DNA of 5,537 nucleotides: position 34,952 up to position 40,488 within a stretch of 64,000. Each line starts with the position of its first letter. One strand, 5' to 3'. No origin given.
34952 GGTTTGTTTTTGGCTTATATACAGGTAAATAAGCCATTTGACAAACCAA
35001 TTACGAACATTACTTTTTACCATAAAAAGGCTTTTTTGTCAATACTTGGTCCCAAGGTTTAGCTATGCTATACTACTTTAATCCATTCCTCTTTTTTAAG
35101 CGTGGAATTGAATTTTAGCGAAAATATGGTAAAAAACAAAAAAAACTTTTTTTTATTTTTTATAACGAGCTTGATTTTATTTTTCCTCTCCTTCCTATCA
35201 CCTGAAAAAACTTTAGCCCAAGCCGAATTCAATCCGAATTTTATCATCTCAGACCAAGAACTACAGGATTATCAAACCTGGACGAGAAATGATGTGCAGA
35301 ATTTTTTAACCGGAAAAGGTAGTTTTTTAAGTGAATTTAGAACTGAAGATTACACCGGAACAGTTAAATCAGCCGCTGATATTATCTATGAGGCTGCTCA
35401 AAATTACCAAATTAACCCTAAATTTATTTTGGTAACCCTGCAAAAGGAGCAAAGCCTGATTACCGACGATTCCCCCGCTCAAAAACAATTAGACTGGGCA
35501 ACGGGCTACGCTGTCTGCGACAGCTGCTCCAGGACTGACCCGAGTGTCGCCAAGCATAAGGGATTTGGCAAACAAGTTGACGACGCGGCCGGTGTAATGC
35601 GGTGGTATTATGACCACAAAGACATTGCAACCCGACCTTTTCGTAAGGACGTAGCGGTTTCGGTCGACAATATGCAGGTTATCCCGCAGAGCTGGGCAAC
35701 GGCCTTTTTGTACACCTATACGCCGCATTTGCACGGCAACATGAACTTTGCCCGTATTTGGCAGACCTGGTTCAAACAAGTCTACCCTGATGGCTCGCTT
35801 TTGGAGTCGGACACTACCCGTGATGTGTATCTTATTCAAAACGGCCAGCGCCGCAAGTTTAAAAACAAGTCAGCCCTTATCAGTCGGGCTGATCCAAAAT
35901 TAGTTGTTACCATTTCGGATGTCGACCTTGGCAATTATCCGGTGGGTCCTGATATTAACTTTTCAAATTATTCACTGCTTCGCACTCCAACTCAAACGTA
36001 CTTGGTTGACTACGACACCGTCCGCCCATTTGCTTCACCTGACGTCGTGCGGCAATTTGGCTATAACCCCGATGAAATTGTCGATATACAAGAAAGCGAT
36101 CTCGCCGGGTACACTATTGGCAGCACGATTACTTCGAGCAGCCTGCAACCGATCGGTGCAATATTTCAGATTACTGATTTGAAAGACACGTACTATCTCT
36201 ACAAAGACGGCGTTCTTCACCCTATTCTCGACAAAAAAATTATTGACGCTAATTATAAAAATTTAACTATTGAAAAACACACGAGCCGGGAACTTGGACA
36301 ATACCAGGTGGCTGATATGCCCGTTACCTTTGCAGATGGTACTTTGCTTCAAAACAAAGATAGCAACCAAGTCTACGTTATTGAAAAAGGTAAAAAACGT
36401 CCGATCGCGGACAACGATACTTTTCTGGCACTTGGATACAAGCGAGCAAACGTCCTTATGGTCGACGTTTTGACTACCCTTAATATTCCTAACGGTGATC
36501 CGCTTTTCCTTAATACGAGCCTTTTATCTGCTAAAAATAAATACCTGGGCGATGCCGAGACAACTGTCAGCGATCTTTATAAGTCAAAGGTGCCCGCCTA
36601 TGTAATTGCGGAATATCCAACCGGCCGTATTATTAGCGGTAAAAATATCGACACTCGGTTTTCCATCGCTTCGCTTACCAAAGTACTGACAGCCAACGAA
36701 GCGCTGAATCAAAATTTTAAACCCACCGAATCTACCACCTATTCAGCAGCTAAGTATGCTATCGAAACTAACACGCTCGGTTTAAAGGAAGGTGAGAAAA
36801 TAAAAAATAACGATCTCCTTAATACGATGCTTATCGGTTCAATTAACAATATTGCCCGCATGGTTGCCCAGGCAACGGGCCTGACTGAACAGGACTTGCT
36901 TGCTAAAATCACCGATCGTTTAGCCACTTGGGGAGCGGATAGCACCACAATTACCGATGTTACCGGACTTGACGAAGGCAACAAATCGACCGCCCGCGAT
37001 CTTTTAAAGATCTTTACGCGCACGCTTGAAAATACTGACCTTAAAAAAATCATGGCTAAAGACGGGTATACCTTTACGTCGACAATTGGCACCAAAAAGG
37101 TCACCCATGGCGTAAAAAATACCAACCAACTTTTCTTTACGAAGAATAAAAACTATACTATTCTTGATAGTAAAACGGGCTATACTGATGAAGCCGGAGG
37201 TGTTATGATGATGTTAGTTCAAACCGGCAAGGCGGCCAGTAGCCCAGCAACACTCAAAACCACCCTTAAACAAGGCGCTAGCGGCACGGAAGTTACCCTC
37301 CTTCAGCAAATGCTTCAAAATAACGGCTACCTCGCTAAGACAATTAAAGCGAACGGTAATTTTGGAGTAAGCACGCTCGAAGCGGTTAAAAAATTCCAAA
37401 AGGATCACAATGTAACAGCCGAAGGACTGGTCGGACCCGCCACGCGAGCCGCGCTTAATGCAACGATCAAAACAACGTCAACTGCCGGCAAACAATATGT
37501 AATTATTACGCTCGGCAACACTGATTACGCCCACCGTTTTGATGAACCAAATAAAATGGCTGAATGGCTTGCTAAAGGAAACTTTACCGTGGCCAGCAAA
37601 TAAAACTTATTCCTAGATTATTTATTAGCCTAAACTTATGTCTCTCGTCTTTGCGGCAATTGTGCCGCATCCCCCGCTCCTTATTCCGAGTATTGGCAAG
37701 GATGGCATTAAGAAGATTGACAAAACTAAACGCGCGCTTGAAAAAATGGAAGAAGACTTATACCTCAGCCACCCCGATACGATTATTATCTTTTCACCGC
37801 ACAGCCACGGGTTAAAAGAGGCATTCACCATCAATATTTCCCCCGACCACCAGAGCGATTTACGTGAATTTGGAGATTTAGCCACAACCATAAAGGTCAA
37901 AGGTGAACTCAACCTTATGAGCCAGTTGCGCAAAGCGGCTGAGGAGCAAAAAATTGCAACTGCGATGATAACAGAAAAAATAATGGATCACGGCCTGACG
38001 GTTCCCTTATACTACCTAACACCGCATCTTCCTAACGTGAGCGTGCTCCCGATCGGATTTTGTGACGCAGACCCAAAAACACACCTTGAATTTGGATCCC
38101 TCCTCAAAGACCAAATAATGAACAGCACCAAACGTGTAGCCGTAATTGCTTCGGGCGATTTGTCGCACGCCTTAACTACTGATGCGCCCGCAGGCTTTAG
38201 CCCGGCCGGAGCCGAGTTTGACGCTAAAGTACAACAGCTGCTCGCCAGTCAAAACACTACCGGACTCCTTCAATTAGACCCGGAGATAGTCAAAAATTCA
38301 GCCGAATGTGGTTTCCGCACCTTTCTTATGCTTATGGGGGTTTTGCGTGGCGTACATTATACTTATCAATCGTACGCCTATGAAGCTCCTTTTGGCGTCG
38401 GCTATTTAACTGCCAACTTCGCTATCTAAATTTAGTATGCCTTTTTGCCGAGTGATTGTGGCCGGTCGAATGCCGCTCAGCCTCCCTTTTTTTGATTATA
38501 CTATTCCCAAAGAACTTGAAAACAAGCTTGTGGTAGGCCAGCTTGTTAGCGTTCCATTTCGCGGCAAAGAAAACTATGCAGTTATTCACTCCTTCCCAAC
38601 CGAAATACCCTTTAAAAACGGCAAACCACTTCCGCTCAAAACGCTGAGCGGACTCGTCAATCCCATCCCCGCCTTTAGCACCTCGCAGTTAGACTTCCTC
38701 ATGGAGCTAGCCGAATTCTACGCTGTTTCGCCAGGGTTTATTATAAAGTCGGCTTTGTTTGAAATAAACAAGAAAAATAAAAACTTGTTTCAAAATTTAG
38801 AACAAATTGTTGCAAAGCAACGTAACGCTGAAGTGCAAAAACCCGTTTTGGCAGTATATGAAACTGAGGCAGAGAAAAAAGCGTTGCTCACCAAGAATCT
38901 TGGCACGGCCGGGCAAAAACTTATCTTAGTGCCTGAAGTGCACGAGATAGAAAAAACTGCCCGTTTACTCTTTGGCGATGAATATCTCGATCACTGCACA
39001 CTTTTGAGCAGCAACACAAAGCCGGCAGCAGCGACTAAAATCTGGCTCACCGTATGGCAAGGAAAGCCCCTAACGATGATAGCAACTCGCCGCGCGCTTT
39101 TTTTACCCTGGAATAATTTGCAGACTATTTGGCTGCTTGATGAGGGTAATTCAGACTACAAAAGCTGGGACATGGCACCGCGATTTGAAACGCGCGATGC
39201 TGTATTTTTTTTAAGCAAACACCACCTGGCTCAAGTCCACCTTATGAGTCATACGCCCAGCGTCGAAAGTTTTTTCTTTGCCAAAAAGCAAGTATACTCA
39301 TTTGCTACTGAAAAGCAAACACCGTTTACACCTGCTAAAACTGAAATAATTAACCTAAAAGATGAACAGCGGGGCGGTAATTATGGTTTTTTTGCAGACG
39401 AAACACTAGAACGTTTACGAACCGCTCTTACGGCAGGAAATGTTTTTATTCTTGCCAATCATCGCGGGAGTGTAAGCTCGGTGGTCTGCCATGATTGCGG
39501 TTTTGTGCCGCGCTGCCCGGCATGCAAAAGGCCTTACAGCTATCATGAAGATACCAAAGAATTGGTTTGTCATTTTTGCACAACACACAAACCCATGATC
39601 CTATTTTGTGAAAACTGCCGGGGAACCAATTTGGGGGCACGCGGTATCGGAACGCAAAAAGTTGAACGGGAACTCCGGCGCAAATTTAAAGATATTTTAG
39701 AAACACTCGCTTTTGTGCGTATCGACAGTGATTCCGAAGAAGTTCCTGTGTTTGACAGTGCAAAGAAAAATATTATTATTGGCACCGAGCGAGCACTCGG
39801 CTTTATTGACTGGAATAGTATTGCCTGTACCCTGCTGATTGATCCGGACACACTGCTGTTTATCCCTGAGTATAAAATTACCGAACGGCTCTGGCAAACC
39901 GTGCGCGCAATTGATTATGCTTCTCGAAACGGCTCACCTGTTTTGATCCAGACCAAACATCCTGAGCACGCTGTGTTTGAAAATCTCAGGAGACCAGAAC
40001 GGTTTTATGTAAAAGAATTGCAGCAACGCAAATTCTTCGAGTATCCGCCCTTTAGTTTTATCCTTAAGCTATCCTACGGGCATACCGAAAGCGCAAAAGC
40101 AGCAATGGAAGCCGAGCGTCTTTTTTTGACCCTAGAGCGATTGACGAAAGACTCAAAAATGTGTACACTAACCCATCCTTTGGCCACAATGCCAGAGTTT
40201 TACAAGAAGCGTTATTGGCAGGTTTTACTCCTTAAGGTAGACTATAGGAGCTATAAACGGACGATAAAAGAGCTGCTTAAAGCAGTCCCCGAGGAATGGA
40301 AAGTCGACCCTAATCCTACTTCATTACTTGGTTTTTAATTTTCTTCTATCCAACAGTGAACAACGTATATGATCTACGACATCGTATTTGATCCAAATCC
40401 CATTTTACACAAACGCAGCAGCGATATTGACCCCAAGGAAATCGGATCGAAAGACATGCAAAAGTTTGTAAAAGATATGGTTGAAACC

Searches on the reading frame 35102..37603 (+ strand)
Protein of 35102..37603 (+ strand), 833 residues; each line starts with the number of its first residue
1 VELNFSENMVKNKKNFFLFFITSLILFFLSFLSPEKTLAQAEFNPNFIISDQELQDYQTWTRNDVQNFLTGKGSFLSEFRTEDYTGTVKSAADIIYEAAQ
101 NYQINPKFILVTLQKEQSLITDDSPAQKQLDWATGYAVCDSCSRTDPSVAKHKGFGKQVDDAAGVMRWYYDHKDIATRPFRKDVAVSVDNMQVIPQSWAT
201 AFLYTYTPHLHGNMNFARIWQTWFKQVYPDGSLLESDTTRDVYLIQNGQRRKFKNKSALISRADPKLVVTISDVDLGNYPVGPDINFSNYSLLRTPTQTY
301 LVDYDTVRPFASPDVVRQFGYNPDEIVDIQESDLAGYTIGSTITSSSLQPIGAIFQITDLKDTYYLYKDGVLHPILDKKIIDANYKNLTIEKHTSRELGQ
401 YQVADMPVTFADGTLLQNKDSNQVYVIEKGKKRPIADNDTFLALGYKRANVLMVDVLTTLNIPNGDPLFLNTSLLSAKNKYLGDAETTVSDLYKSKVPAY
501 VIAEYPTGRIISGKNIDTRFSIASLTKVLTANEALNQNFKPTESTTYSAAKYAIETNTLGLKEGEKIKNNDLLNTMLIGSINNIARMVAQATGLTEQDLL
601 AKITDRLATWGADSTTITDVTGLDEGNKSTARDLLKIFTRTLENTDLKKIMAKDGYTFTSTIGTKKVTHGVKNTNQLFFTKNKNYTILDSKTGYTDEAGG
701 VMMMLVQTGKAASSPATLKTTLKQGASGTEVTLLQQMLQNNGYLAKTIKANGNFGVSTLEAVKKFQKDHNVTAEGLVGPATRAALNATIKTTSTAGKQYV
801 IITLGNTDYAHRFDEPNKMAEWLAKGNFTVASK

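Call 7: search_protein_families(library=pfam, proteins=[window:35102-37603:+])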
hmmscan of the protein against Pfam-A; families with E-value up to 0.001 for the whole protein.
window:35102-37603:+ (833 aa): 3 families
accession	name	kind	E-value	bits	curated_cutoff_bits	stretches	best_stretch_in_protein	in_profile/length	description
PF00768.25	Peptidase_S11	-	3.2e-25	89.4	27.6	1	497-708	12-225/239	D-alanyl-D-alanine carboxypeptidase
PF01471.23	PG_binding_1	-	4.2e-15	56.1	23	1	727-785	1-57/57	Putative peptidoglycan binding domain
PF09374.15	PG_binding_3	-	6.2e-05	23.6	24.6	0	731-764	3-34/76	Predicted Peptidoglycan domain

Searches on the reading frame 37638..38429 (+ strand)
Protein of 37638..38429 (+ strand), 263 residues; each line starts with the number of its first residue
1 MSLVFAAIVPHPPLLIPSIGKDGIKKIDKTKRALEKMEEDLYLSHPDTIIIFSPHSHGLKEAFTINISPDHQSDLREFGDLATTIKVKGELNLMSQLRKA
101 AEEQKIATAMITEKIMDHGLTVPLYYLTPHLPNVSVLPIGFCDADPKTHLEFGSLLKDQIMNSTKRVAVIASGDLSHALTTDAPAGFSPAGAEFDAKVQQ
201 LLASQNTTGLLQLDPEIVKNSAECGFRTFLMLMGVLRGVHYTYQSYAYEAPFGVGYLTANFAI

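Call 7: search_protein_families(library=pfam, proteins=[window:37638-38429:+])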
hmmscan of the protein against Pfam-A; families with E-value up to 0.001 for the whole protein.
window:37638-38429:+ (263 aa): 2 families
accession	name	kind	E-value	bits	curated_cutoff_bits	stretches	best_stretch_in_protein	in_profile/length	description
PF02900.23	LigB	-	4.9e-40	137.7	26.3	1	6-256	2-266/269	Catalytic LigB subunit of aromatic ring-opening dioxygenase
PF01875.22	Memo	-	1.5e-07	31.4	27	1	43-237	59-237/269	Memo-like protein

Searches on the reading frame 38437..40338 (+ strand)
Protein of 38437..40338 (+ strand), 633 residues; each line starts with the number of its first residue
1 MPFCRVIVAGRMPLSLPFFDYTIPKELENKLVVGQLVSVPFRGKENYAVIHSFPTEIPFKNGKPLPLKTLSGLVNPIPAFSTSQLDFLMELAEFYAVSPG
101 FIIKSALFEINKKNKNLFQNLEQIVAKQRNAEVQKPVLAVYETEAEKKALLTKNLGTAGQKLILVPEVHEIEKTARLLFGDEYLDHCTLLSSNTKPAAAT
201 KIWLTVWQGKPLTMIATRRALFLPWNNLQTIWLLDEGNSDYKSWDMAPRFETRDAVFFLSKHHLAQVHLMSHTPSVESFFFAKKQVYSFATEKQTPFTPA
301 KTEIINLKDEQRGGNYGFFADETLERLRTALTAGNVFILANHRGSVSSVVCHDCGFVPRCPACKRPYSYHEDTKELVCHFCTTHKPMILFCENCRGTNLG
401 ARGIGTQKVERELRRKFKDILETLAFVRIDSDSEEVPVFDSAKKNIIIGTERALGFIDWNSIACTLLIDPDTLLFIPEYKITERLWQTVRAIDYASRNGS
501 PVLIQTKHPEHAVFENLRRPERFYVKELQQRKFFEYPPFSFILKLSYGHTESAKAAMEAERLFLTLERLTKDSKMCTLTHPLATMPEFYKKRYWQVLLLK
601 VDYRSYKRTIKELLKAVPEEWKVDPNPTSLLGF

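Call 7: search_protein_families(library=pfam, proteins=[window:38437-40338:+])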
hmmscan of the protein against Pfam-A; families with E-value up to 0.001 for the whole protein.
window:38437-40338:+ (633 aa): 2 families
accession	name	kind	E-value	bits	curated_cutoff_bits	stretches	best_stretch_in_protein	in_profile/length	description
PF17764.6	PriA_3primeBD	-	1.7e-09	37.9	22.7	1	18-107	11-95/96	3'DNA-binding domain (3'BD)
PF18319.7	Zn_ribbon_PriA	-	0.0001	22.6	26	1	360-386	1-27/27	PriA DNA helicase Cys-rich region (CRR) domain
